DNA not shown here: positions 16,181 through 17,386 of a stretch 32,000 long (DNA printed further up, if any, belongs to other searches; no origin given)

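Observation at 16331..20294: Uncharacterised five-gene lipid-type operon directly upstream of the motility genes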

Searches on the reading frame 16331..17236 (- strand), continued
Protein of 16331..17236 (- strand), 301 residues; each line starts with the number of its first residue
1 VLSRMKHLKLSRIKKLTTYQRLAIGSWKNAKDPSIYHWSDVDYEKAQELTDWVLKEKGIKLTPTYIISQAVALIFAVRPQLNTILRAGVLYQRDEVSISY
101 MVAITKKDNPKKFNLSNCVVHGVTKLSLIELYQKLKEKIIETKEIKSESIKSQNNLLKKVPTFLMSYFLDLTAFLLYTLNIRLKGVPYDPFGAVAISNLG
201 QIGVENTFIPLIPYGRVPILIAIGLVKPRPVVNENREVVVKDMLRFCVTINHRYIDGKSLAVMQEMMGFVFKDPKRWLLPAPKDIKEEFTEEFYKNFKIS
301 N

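Call 35: search_protein_families(library=pfam, proteins=[L008:10953-12731:+, L008:18266-18916:+, L008:18930-19238:+], max_evalue=0.001)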
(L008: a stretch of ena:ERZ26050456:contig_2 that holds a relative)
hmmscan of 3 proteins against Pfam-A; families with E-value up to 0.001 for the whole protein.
L008:10953-12731:+ (592 aa): 2 families
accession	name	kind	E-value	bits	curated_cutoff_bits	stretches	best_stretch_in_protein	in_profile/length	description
PF00501.34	AMP-binding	-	2.8e-82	277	29.9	2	30-367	3-333/384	AMP-binding enzyme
PF13193.12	AMP-binding_C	-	2e-19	70.7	24.5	1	510-584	1-76/76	AMP-binding enzyme C-terminal domain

L008:18266-18916:+ (216 aa): 1 family
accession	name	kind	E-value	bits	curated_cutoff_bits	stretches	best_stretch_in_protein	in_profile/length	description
PF00676.26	E1_dh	-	5e-10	39.3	22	1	15-170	1-148/300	Dehydrogenase E1 component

L008:18930-19238:+ (102 aa): 1 family
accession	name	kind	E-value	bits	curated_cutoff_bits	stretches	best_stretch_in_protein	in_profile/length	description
PF00676.26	E1_dh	-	7.5e-05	22.3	22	1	8-83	205-290/300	Dehydrogenase E1 component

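Call 37: list_cluster_members(proteins=[P0001, P0032, P0029, P0031, P0002])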
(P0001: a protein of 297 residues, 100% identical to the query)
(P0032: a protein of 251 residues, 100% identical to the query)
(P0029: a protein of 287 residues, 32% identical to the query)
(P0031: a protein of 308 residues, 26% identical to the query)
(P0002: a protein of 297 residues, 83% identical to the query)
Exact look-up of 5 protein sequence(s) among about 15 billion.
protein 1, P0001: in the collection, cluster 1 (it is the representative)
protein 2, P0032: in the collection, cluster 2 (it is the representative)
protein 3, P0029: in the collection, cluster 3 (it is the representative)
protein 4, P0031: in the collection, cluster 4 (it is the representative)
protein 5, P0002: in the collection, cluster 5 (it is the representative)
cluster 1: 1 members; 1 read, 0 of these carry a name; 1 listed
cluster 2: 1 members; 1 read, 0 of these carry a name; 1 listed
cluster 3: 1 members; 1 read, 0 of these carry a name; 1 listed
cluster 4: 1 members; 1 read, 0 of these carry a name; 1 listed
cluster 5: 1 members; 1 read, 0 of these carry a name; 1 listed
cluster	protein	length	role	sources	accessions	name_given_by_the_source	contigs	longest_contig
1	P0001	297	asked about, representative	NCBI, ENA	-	-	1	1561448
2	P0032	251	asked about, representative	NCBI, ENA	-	-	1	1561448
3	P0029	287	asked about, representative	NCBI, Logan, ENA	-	-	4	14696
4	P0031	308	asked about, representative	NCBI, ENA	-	-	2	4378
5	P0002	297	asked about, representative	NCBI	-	-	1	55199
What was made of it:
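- Tried and rejected: Cluster members carry no source names (call 37).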

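Call 48: find_encoding_contigs(protein=P0003, flank=10000, max_places=1)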
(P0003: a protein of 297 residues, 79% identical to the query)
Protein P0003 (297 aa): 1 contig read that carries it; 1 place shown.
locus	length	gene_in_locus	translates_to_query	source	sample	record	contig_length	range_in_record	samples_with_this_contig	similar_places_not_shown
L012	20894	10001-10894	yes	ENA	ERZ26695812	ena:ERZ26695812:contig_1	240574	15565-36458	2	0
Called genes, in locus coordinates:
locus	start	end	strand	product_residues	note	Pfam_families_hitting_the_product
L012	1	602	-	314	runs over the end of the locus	PF02899:Phage_int_SAM_1, PF00589:Phage_integrase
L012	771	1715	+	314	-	PF00158:Sigma54_activat, PF14532:Sigma54_activ_2, PF25601:AAA_lid_14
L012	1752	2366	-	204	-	-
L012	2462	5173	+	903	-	PF02861:Clp_N, PF00004:AAA, PF13191:AAA_16 (weak), PF17871:AAA_lid_9, PF07724:AAA_2, PF00004:AAA, PF07728:AAA_5, PF10431:ClpB_D2-small, +4 more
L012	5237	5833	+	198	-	PF00677:Lum_binding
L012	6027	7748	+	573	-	PF20383:DUF6678 (faint)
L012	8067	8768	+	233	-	-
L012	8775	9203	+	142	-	-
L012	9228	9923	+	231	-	PF14378:PAP2_3 (faint), PF01569:PAP2 (weak)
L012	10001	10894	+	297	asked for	PF00198:2-oxoacid_dh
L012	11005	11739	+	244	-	-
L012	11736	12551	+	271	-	-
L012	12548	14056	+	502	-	PF07719:TPR_2 (faint), PF25062:ARM_TT21_N (faint), PF13174:TPR_6 (faint), PF13432:TPR_16 (faint)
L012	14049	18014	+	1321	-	PF07719:TPR_2 (faint), PF13174:TPR_6 (faint), PF13424:TPR_12 (faint), PF13428:TPR_14 (faint), PF00515:TPR_1 (faint), PF13176:TPR_7 (faint), PF13181:TPR_8 (faint), PF13431:TPR_17 (faint), +2 more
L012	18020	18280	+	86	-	-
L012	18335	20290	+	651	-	PF00498:FHA (weak)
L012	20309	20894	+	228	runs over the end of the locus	PF01618:MotA_ExbB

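Call 49: find_encoding_contigs(protein=P0005, flank=10000, max_places=1)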
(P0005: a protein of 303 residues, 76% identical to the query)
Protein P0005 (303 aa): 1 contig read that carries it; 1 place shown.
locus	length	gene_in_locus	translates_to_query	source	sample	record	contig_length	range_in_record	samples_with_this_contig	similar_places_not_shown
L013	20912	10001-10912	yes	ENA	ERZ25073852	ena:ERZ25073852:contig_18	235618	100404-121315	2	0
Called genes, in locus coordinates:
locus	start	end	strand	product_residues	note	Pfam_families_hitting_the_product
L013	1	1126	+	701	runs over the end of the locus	PF17191:RecG_wedge, PF01336:tRNA_anti-codon, PF00176:SNF2-rel_dom (weak), PF00270:DEAD, PF04851:ResIII, PF00271:Helicase_C, PF16203:ERCC3_RAD25_C (weak), PF19833:RecG_dom3_C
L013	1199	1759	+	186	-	-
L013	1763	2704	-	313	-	PF02899:Phage_int_SAM_1, PF00589:Phage_integrase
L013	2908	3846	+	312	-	PF00158:Sigma54_activat, PF14532:Sigma54_activ_2, PF25601:AAA_lid_14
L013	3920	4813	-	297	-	-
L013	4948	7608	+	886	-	PF02861:Clp_N, PF23569:NBD_SMAX1 (weak), PF00004:AAA, PF17871:AAA_lid_9, PF00158:Sigma54_activat (weak), PF07724:AAA_2, PF07728:AAA_5, PF10431:ClpB_D2-small, +6 more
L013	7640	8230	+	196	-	PF00677:Lum_binding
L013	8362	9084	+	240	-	-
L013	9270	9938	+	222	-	PF14378:PAP2_3 (weak), PF01569:PAP2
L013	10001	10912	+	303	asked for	PF00198:2-oxoacid_dh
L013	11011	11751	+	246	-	-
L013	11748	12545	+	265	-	-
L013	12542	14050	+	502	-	PF25062:ARM_TT21_N (faint), PF13432:TPR_16 (faint), PF07719:TPR_2 (faint)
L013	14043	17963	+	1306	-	PF14559:TPR_19 (faint), PF00515:TPR_1 (faint), PF07719:TPR_2 (faint), PF13174:TPR_6 (faint), PF13181:TPR_8 (faint), PF13424:TPR_12 (faint), PF13428:TPR_14 (faint), PF13432:TPR_16 (faint), +5 more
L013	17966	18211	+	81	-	-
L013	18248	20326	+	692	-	PF00498:FHA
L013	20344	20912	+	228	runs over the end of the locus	PF01618:MotA_ExbB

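Call 56: find_encoding_contigs(protein=P0002, flank=10000, max_places=1)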
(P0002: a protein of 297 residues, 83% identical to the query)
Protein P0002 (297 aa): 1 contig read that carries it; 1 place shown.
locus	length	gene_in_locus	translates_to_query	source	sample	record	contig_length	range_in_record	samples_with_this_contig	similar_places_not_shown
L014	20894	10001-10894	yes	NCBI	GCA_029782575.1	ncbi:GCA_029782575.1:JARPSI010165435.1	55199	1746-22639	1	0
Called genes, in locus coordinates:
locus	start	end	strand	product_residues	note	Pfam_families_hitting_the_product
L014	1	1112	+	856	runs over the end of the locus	PF02861:Clp_N, PF13191:AAA_16 (weak), PF00004:AAA, PF17871:AAA_lid_9, PF00004:AAA, PF07724:AAA_2, PF07728:AAA_5, PF10431:ClpB_D2-small, +6 more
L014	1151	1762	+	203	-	PF00677:Lum_binding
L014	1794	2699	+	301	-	-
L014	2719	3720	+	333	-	PF07963:N_methyl (faint)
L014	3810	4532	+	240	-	-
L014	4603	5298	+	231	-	-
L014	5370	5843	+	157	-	-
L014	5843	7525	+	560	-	PF01564:Spermine_synth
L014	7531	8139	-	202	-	-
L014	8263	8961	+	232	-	-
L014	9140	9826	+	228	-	PF14378:PAP2_3 (weak), PF01569:PAP2 (weak)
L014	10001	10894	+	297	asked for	PF00198:2-oxoacid_dh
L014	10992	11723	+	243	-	-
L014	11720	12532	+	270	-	-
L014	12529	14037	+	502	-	PF07719:TPR_2 (faint), PF13174:TPR_6 (faint), PF25062:ARM_TT21_N (faint), PF13432:TPR_16 (weak)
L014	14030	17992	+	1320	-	PF14559:TPR_19 (faint), PF00515:TPR_1 (faint), PF07719:TPR_2 (faint), PF13174:TPR_6 (faint), PF13424:TPR_12 (faint), PF13428:TPR_14 (faint), PF23914:TPR_CcmH_CycH (faint), PF13432:TPR_16 (faint)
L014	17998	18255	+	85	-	-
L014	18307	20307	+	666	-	PF00498:FHA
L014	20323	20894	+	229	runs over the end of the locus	PF01618:MotA_ExbB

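Call 69: predict_structure(alignment_id=A1)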
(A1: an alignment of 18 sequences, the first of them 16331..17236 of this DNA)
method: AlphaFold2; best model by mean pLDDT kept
length: 301 residues; sequences in the alignment: 18
mean_pLDDT: 86.6   pTM: 0.87
mean pLDDT of the five models: 86.6, 82.3, 78.3, 73.0, 72.6
residues with pLDDT >= 90: 149; 70-90: 133; 50-70: 8; < 50: 11
segments of 3 or more residues with pLDDT < 50: 1-3, 25-30
pLDDT, mean of each block of 10 residues (from residue 1): 68 80 54 81 96 96 96 96 87 94 79 83 97 95 82 80 84 86 84 90 81 84 92 90 93 84 93 97 98 82 34
secondary structure, 60 per line:
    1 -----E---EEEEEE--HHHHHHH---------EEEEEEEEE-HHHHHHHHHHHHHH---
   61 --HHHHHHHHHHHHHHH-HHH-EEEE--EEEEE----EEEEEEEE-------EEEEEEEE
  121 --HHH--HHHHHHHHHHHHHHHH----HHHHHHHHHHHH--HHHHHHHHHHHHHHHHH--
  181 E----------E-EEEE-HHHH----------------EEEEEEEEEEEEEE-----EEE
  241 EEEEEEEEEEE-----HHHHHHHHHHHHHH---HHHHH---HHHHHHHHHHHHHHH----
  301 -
elements in order: E10-15 H18-24 E34-42 H44-57 H63-77 E83-86 E89-93 E98-105 E113-120 H128-143 H148-159 H162-178 E194-197 H199-202 E219-232 E238-251 H257-270 H274-278 H282-296
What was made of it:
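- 16331..17236 (-): E2_301: stand-alone E2/CAT-fold acyltransferase without lipoyl or E3-binding domains. AF2 pLDDT 86.6 (call 69). There is an extra helical hairpin at 148-178 and a C-terminal helix at 282-296 (call 69).
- Closest known: E2. Different: An extra helical hairpin and a C-terminal helix are present (call 69).
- Tried and rejected: It is modelled as a helical hairpin (call 69).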

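Call 73: fold_search(model_id=the predicted structure, library=pdb)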
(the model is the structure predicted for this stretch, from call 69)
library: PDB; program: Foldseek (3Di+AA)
matches with E <= 10: 822; with E <= 0.001: 139
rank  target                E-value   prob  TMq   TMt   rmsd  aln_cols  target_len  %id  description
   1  8xll_L                9.0e-15  1.00  0.58  0.82   4.1       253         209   19  Structure of the native 2-oxoglutarate dehydrogenase complex (OGDHC) in the adult cortex and hippocampus (released 2025-02-05)
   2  7q5r_A                1.6e-14  1.00  0.58  0.81   4.4       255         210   22  Protein community member pyruvate dehydrogenase complex E2 core from C. thermophilum (released 2022-02-02)
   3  8xll_I                2.4e-14  1.00  0.57  0.78   4.3       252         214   19  Structure of the native 2-oxoglutarate dehydrogenase complex (OGDHC) in the adult cortex and hippocampus (released 2025-02-05)
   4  1c4t_A                2.6e-14  1.00  0.58  0.76  10.2       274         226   17  CATALYTIC DOMAIN FROM TRIMERIC DIHYDROLIPOAMIDE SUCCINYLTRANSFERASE (released 2000-02-18)
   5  8xll_G                2.8e-14  1.00  0.58  0.78   3.7       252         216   18  Structure of the native 2-oxoglutarate dehydrogenase complex (OGDHC) in the adult cortex and hippocampus (released 2025-02-05)
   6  1c4t_C                2.8e-14  1.00  0.58  0.76  10.8       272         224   18  CATALYTIC DOMAIN FROM TRIMERIC DIHYDROLIPOAMIDE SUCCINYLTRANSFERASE (released 2000-02-18)
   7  9a5h_B                3.4e-14  1.00  0.59  0.41  10.0       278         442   17  Integrative model of DLDH1-ODP2 by crosslinking MS and deep learning (released 2024-09-18)
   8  9njt_A                4.0e-14  1.00  0.57  0.73   9.9       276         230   18  Structure of native octahedral assembly of D. discoideum Odo2 (released 2025-03-12)
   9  8xll_J                4.5e-14  1.00  0.58  0.81   4.2       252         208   19  Structure of the native 2-oxoglutarate dehydrogenase complex (OGDHC) in the adult cortex and hippocampus (released 2025-02-05)
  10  1scz                  5.8e-14  1.00  0.58  0.74   9.3       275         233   17  Improved structural model for the catalytic domain of E.coli dihydrolipoamide succinyltransferase (released 2004-03-02)
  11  4n72_B                9.3e-14  1.00  0.56  0.68  10.9       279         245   19  Catalytic domain from dihydrolipoamide acetyltransferase of pyruvate dehydrogenase from Escherichia coli (released 2014-04-23)
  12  3mae_C                1.1e-13  1.00  0.58  0.72  10.1       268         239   16  CRYSTAL STRUCTURE OF PROBABLE DIHYDROLIPOAMIDE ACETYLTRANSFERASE FROM LISTERIA MONOCYTOGENES 4b F2365 (released 2010-04-07)
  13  8xll_B                1.2e-13  1.00  0.57  0.79   4.6       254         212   18  Structure of the native 2-oxoglutarate dehydrogenase complex (OGDHC) in the adult cortex and hippocampus (released 2025-02-05)
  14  8x02_A                1.3e-13  1.00  0.57  0.72  11.4       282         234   17  E2 core of 2-oxoglutarate dehydrogenase complex (released 2024-10-30)
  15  3mae_A                1.5e-13  1.00  0.58  0.73  10.0       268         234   16  CRYSTAL STRUCTURE OF PROBABLE DIHYDROLIPOAMIDE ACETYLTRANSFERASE FROM LISTERIA MONOCYTOGENES 4b F2365 (released 2010-04-07)
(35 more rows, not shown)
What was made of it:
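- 16331..17236 (-): Foldseek to E2 cores gives E 9e-15, TM up to 0.82 (call 73).
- On E2 component of 2-oxoacid dehydrogenase complexes: Foldseek E 9e-15 (call 73).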

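Call 75: find_related_loci(query=A1, collection=metagenome_contigs, flank=8000)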
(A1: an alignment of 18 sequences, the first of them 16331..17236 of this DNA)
Query A1 (301 aa) in metagenome_contigs; peptide patterns used: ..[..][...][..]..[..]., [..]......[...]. (x = any residue, [..] = any of these).
21 stretches matched a pattern, but none encodes a relative of the query by tblastn (E <= 1e-3).

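Call 80: search_protein_families(library=ncbifam, proteins=[L008:10953-12731:+], max_evalue=0.00001)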
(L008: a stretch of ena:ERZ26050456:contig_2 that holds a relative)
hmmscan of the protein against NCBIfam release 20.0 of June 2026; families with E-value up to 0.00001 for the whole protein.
L008:10953-12731:+ (592 aa): 104 families (the best 25 are shown)
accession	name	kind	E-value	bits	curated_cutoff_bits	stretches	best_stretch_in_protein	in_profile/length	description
NF005463.0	PRK07059.1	subfamily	8.7e-171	569.1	869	2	1-369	1-376/557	long-chain-fatty-acid--CoA ligase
NF006523.0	PRK08974.1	equivalog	2.7e-170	567.2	884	2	1-373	1-378/561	long-chain-fatty-acid--CoA ligase FadD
NF004229.0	PRK05677.1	subfamily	4e-162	540.6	879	2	2-367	3-373/563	long-chain-fatty-acid--CoA ligase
NF006442.0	PRK08751.1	equivalog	1.6e-158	528.6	1023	2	3-372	5-381/560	long-chain fatty acid--CoA ligase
NF009139.0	PRK12492.1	equivalog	3.6e-138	461.5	1018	2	4-373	5-386/562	long-chain-fatty-acid--CoA ligase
NF004114.0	PRK05605.1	equivalog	1e-131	440.1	766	2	2-373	14-391/575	long-chain-fatty-acid--CoA ligase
NF004837.0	PRK06187.1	subfamily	3.5e-109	365.4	476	2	419-591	345-519/531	long-chain-fatty-acid--CoA ligase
NF005220.0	PRK06710.1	equivalog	2.7e-105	352.6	1116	2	1-364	3-367/563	long-chain-fatty-acid--CoA ligase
NF006181.0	PRK08314.1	subfamily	1.8e-99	333.5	705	2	2-369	4-368/563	long-chain-fatty-acid--CoA ligase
NF004822.0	PRK06178.1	equivalog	3.3e-77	260.4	782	2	2-358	15-370/571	acyl-CoA synthetase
NF009233.0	PRK12583.1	subfamily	6.6e-77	259.2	832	2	418-584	373-540/558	fatty acid CoA ligase family protein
NF005702.0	PRK07514.1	subfamily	1.5e-76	257.8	558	3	415-589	319-495/506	malonyl-CoA synthase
NF005307.0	PRK06839.1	equivalog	7.7e-76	255.7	748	2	419-584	318-483/496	o-succinylbenzoate--CoA ligase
NF006182.0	PRK08316.1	subfamily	1.1e-74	251.8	663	2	420-590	343-513/523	fatty acyl-CoA synthetase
NF005801.1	PRK07656.1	equivalog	7.6e-73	245.8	657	2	420-588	337-497/500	FadD3 family acyl-CoA ligase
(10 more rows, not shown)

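Call 83: search_protein_families(library=padloc, proteins=[window:16331-17236:-], max_evalue=0.01)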
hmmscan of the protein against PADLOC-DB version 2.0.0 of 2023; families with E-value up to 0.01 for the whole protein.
window:16331-17236:- (301 aa): 0 families
